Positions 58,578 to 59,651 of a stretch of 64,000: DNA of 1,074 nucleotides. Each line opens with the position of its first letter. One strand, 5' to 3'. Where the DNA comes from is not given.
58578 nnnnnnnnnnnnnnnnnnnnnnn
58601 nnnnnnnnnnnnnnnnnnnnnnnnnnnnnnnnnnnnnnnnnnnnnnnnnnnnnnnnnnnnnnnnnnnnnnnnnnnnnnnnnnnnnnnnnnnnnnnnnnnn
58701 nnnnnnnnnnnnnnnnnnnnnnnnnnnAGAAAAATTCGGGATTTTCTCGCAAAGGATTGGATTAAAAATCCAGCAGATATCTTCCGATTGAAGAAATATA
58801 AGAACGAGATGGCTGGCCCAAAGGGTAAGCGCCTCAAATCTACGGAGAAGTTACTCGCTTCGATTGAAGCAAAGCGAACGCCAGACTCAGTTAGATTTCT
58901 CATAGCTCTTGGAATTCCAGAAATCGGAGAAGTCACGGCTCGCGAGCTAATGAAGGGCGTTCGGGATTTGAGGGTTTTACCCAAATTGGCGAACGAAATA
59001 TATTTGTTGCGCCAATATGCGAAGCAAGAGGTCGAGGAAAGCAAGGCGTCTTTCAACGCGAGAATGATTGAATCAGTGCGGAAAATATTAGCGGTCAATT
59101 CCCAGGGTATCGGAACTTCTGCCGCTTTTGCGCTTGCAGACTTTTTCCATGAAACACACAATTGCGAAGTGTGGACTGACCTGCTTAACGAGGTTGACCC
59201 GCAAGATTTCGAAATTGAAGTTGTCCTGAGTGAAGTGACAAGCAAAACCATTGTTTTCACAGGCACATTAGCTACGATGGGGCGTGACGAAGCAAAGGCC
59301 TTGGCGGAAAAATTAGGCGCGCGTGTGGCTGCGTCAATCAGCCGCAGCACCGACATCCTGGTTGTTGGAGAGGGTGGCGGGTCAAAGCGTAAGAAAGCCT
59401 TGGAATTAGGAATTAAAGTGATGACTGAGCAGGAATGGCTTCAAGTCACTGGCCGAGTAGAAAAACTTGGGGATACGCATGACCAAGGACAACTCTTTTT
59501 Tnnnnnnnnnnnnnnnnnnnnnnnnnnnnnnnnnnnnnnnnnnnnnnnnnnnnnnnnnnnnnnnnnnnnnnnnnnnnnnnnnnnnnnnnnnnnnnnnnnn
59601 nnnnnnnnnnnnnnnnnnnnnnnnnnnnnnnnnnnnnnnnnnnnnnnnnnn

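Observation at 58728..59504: Essential DNA ligase with a swapped low-GC C-terminal third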

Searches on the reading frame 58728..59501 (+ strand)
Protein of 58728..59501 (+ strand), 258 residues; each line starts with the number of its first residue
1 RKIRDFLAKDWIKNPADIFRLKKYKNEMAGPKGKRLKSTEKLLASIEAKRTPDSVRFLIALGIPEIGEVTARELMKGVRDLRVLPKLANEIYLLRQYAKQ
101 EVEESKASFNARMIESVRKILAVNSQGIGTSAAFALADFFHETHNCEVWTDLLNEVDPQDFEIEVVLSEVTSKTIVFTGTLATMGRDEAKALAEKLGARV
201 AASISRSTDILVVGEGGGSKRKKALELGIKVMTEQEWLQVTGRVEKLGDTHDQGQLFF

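Call 5: find_homologous_proteins(query=window:58728-59501:+, max_evalue=0.001)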
Query window:58728-59501:+ (258 aa): 600 proteins with E <= 0.001 among 2230 candidates; the best 120 are listed.
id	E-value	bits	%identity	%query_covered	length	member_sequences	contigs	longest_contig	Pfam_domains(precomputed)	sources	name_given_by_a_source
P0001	5.6e-67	244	50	93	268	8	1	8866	PF12826.14,PF00533.34,PF12738.14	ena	-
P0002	6.9e-67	244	51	93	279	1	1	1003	PF12826.14,PF00533.34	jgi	jgi:DNA ligase (NAD+)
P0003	7.8e-67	243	50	93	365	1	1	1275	PF12826.14,PF03120.23,PF00533.34,PF03119.22,PF12738.14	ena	-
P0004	8.6e-66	240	50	91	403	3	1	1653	PF12826.14,PF03120.23,PF00533.34,PF03119.22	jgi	-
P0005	6.7e-64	234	47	93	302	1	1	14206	PF12826.14,PF00533.34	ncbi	-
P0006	8.6e-64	233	50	93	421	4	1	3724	PF12826.14,PF03120.23,PF01653.24,PF00533.34,PF03119.22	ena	-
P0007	1.6e-63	233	49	91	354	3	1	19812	PF12826.14,PF00533.34,PF03119.22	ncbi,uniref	ncbi:helix-hairpin-helix domain-containing protein, partial [Agrobacterium sp.]|uniref:helix-hairpin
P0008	1.6e-63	233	50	89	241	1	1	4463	PF12826.14,PF00533.34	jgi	jgi:DNA ligase (NAD+)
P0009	4.5e-63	231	49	93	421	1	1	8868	PF12826.14,PF03120.23,PF01653.24,PF00533.34,PF03119.22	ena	-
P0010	6.0e-63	231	48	93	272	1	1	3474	PF12826.14,PF00533.34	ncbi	ncbi:MAG: DNA ligase (NAD(+)) LigA, partial [Alphaproteobacteria bacterium HGW-Alphaproteobacteria-1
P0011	1.3e-62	230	47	93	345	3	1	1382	PF12826.14,PF03120.23,PF00533.34,PF03119.22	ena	-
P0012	1.5e-62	229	48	94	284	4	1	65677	PF12826.14,PF00533.34,PF03119.22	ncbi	-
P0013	1.9e-62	229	48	93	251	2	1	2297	PF12826.14,PF00533.34,PF12738.14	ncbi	ncbi:MAG: DNA ligase LigA, partial [Porphyrobacter sp. HL-46]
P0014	3.2e-62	228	49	91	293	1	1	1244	PF12826.14,PF00533.34,PF03119.22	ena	-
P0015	6.6e-62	227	49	92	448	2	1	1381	PF12826.14,PF03120.23,PF01653.24,PF00533.34,PF03119.22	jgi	jgi:DNA ligase (NAD+)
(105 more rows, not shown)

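Call 13: search_protein_families(library=padloc, proteins=[window:58728-59501:+], max_evalue=1)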
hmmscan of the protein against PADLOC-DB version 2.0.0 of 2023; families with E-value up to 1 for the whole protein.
window:58728-59501:+ (258 aa): 2 families
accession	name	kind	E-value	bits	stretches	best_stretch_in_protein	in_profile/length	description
PDLC05027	PDC-S48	-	4.1e-09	34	1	172-242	335-406/411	-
PDLC05028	PDC-S48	-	0.0027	14.3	1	188-239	356-409/512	-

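Call 23: search_protein_families(library=phrogs, proteins=[window:58728-59501:+], max_evalue=0.01)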
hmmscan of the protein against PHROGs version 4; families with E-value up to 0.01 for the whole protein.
window:58728-59501:+ (258 aa): 4 families
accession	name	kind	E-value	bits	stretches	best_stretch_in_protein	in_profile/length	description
phrog_3869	-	DNA, RNA and nucleotide metabolism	1.4e-33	117.3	1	3-240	443-652/656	NAD-dependent DNA ligase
phrog_3498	-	DNA, RNA and nucleotide metabolism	5.3e-18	66.7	1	11-240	60-252/256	NAD-dependent DNA ligase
phrog_2561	-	DNA, RNA and nucleotide metabolism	3e-12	48.1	1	170-239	89-158/167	DNA ligase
phrog_3989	-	unknown function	2.6e-09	37.8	1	89-218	127-255/296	-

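Call 48: find_encoding_contigs(protein=P0001, flank=5000, max_places=2)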
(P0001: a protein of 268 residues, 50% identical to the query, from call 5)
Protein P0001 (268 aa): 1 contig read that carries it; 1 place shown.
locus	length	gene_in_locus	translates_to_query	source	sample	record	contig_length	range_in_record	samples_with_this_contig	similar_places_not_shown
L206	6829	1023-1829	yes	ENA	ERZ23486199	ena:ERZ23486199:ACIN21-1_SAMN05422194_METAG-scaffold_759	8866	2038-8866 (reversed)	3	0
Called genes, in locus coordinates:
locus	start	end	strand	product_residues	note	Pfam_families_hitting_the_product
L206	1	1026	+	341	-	?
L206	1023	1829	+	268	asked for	PF12826:HHH_2 (weak), PF00533:BRCT, PF12738:PTCB-BRCT (faint)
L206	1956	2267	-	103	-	-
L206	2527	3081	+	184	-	PF13354:Beta-lactamase2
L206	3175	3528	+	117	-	PF03795:YCII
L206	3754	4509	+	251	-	PF08281:Sigma70_r4_2, PF20239:DUF6596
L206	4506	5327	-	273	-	PF04116:FA_hydroxylase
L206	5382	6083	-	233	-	PF09601:DUF2459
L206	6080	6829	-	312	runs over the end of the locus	-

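Call 49: find_encoding_contigs(protein=P0012, flank=5000, max_places=2)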
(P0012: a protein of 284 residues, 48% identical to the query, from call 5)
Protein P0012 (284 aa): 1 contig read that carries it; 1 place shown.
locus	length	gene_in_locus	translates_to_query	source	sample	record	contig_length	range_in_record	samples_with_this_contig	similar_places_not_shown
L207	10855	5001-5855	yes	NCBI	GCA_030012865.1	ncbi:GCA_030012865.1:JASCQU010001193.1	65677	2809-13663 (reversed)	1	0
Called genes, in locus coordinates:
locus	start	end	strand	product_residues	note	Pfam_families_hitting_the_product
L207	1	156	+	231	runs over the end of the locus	PF06242:TrcR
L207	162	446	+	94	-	PF02609:Exonuc_VII_S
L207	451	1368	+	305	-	PF00348:polyprenyl_synt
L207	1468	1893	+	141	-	PF01467:CTP_transf_like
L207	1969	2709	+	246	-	PF00160:Pro_isomerase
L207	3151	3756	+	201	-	PF02547:Queuosine_synth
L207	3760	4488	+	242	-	PF22745:Nlig-Ia, PF01653:DNA_ligase_aden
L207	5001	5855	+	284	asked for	PF03119:DNA_ligase_ZBD (weak), PF12826:HHH_2 (weak), PF00533:BRCT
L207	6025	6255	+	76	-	-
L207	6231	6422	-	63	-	-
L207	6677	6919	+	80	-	-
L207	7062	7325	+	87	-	PF02811:PHP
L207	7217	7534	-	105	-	-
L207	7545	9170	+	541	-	PF07733:DNA_pol3_alpha, PF17657:DNA_pol3_finger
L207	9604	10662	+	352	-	PF14579:HHH_6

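Call 50: find_encoding_contigs(protein=P0005, flank=5000, max_places=2)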
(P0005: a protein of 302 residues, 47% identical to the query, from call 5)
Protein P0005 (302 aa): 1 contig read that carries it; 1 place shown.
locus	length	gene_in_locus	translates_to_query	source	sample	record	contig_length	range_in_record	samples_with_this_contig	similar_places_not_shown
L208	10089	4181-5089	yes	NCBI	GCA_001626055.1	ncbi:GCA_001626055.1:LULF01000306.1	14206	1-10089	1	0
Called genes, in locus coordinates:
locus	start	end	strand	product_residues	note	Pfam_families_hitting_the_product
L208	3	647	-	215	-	?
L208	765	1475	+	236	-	PF00702:Hydrolase, PF13419:HAD_2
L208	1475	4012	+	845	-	PF03636:Glyco_hydro_65N, PF03632:Glyco_hydro_65m, PF03633:Glyco_hydro_65C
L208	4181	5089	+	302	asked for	PF12826:HHH_2 (weak), PF00533:BRCT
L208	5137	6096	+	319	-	PF04116:FA_hydroxylase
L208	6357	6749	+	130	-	-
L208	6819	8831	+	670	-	PF07715:Plug, PF00593:TonB_dep_Rec_b-barrel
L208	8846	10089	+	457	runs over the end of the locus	PF03929:PepSY_TM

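Call 51: search_dna_similar(query=window:58728-59501:+, collection=phages, mode=protein, max_rows=12)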
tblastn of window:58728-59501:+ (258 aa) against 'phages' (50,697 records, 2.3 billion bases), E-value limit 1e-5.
Records with a match: 115; places in all: 115; records where one place covers at least 80% of the query: 72.
Best place of each record, by identity: <60% 115.
By first word of the organism name: Vibrio 41; Bacteriophage 26; Serratia 9; Ralstonia 8; Listeria 6; Aeromonas 3; Erwinia 3; Microcystis 3; Acinetobacter 2; Pseudomonas 2; and 10 more.
By host as written in the record: - 32; Vibrio parahaemolyticus 11; Listeria monocytogenes 6; Ralstonia solanacearum 4; Vibrio mediterranei 4; Vibrio alginolyticus 4; Aeromonas sp. 3; Erwinia amylovora 3; and 34 more.
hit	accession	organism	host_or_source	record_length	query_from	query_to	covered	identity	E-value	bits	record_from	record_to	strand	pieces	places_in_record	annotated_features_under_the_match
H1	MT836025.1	Bacteriophage sp.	human fecal samples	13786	3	242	93%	35.2%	9e-30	122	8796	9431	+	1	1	record has no annotation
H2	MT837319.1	Bacteriophage sp.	human fecal samples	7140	3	242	93%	33.7%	3e-21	98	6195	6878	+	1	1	record has no annotation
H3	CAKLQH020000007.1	Acinetobacter phage MD-2021a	not known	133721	1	240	93%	32.5%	5e-24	106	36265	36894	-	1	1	ligA: DNA ligase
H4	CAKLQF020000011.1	Acinetobacter phage MD-2021a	not known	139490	1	240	93%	32.5%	5e-24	106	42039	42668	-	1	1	ligA: DNA ligase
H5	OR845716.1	Escherichia phage ECO95 1-6-1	Escherichia coli O157:H7 ATCC 43895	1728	3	242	93%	32.0%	2e-23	103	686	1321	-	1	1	record has no annotation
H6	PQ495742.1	Aeromonas phage PhAER-5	Aeromonas sp.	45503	3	242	93%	30.6%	4e-15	80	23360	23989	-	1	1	ligA: DNA ligase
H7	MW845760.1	Erwinia phage pEa_SNUABM_37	Erwinia amylovora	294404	12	238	88%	32.2%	1e-19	94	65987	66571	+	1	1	hypothetical protein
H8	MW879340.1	Erwinia phage pEa_SNUABM_48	Erwinia amylovora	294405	12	238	88%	32.2%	1e-19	94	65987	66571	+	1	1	hypothetical protein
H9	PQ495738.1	Aeromonas phage PhAER-1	Aeromonas sp.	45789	3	242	93%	29.8%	5e-14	77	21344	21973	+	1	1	ligA: DNA ligase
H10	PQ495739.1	Aeromonas phage PhAER-2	Aeromonas sp.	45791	3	242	93%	29.8%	5e-14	77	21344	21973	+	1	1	ligA: DNA ligase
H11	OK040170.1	Serratia phage BUCT660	Serratia marcescens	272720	3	238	91%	30.3%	9e-15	79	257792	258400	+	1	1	DNA ligase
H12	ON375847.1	Pectobacterium phage vB_ParM-25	Pectobacterium aroidearum strain MO46a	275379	3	238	91%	30.3%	9e-15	79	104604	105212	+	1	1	NAD-dependent DNA ligase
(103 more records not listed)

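Call 52: search_dna_similar(query=window:58728-59501:+, collection=plasmids, mode=protein, max_rows=12)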
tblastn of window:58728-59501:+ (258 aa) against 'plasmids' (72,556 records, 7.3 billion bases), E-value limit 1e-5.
Records with a match: 158; places in all: 159; records where one place covers at least 80% of the query: 135.
Best place of each record, by identity: <60% 158.
By first word of the organism name: Streptomyces 21; Pseudomonas 13; Bacillus 11; Paracoccus 5; Escherichia 5; Acinetobacter 5; Klebsiella 5; Sinorhizobium 4; Paenibacillus 4; Variovorax 4; and 59 more.
By predicted mobility (MOB-suite, as given by PLSDB): non-mobilizable 123; conjugative 24; mobilizable 11.
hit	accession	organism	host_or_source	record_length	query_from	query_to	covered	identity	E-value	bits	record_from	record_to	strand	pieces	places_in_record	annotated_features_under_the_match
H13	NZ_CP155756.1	Sphingomonas parapaucimobilis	Chinese cabbage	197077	2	237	91%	41.5%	1e-44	167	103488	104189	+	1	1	ligA: NAD-dependent DNA ligase LigA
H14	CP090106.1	Sinorhizobium meliloti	Medicago,Cell culture,Plant nodule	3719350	12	242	90%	38.2%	6e-30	125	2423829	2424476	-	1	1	ligA: NAD-dependent DNA ligase LigA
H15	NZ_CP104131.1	Sinorhizobium sp. K101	Phaseolus vulgaris,cell ...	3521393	12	242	90%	37.8%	9e-30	124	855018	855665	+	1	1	none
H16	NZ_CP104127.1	Sinorhizobium sp. M103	Phaseolus vulgaris,cell ...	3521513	12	242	90%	37.8%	9e-30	124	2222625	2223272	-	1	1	none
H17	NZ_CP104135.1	Sinorhizobium sp. C101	Phaseolus vulgaris,cell ...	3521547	12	242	90%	37.8%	9e-30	124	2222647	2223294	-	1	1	none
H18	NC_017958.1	Tistrella mobilis KA081020-065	-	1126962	1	242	94%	35.9%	1e-26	115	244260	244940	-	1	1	record has no annotation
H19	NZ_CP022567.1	Rhizobium leguminosarum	Root nodule,Pisum sativum root-nodule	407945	12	238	88%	37.9%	3e-29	122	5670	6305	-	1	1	ligA: NAD-dependent DNA ligase LigA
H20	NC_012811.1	Methylorubrum extorquens AM1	-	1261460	2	242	93%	35.1%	3e-31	129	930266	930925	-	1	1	none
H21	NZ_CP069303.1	Shinella sp. PSBB067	monoisolate,Minnesota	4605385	12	238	88%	37.1%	8e-29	121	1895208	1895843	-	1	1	none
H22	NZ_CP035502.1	Sphingosinicella sp. BN140058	Cell culture,soil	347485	3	237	91%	35.0%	8e-32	130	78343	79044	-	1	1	ligA: NAD-dependent DNA ligase LigA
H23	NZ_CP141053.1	Paracoccus denitrificans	-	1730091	3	240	92%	34.2%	9e-21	98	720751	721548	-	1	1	none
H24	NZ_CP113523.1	Pasteurella multocida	rabbit,mixed culture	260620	3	238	91%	34.5%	4e-23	105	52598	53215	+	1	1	ligA: NAD-dependent DNA ligase LigA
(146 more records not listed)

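Call 67: find_related_loci(query=A2, collection=viral_contigs, flank=6000)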
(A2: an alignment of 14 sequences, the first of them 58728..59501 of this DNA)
Query A2 (258 aa) in viral_contigs; peptide patterns used: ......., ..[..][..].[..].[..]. (x = any residue, [..] = any of these).
144 stretches matched a pattern; 97 encode a relative of the query (tblastn E <= 1e-3); the best 80 are kept; 80 distinct loci.
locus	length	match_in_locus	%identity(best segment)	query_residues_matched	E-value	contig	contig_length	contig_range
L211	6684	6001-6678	38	1-243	6e-35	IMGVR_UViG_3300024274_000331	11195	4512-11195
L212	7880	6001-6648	35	12-242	7e-23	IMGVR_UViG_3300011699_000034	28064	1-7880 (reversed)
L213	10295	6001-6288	45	137-238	7e-20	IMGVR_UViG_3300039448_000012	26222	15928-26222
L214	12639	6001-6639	28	3-237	4e-19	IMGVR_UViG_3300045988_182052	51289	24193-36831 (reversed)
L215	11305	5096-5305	59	173-242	4e-19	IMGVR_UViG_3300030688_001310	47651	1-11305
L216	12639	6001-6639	29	3-237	1e-18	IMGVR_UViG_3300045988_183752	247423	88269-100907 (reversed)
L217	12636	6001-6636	29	3-236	1e-18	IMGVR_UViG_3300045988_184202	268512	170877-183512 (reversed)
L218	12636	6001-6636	29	3-236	1e-18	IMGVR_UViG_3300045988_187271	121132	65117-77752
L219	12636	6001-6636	29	3-236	2e-18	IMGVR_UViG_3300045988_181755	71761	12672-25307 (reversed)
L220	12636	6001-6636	29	3-236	1e-18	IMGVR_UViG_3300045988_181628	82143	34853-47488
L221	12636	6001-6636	29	3-236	2e-18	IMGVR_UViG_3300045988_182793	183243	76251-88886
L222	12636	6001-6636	28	3-236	2e-18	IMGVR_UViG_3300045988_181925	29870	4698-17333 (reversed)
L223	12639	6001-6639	29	3-237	2e-18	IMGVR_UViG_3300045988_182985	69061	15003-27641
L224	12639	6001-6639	30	3-237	2e-18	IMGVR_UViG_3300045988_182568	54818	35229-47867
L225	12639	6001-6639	28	3-237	3e-18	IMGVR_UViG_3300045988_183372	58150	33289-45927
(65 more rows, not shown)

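Call 76: predict_structure(alignment_id=A3)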
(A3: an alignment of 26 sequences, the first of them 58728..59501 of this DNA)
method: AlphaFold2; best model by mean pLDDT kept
length: 258 residues; sequences in the alignment: 26
mean_pLDDT: 87.7   pTM: 0.69
mean pLDDT of the five models: 87.7, 87.4, 86.7, 86.0, 82.3
residues with pLDDT >= 90: 163; 70-90: 74; 50-70: 12; < 50: 9
segments of 3 or more residues with pLDDT < 50: 250-258
pLDDT, mean of each block of 10 residues (from residue 1): 86 94 92 85 94 89 80 86 95 97 97 93 78 93 95 94 77 92 91 87 92 92 95 94 68 33
secondary structure, 60 per line:
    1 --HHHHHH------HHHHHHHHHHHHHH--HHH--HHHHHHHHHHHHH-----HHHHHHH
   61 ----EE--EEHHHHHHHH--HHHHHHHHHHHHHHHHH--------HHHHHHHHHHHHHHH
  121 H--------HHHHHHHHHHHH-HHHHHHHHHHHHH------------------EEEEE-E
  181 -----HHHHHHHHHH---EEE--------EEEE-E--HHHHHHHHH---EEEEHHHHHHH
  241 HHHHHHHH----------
elements in order: H3-8 H15-28 H36-48 H54-60 H71-78 H81-97 H106-121 H130-141 H143-155 E174-178 H186-195 E199-201 E210-213 H218-226 E230-233 H234-248
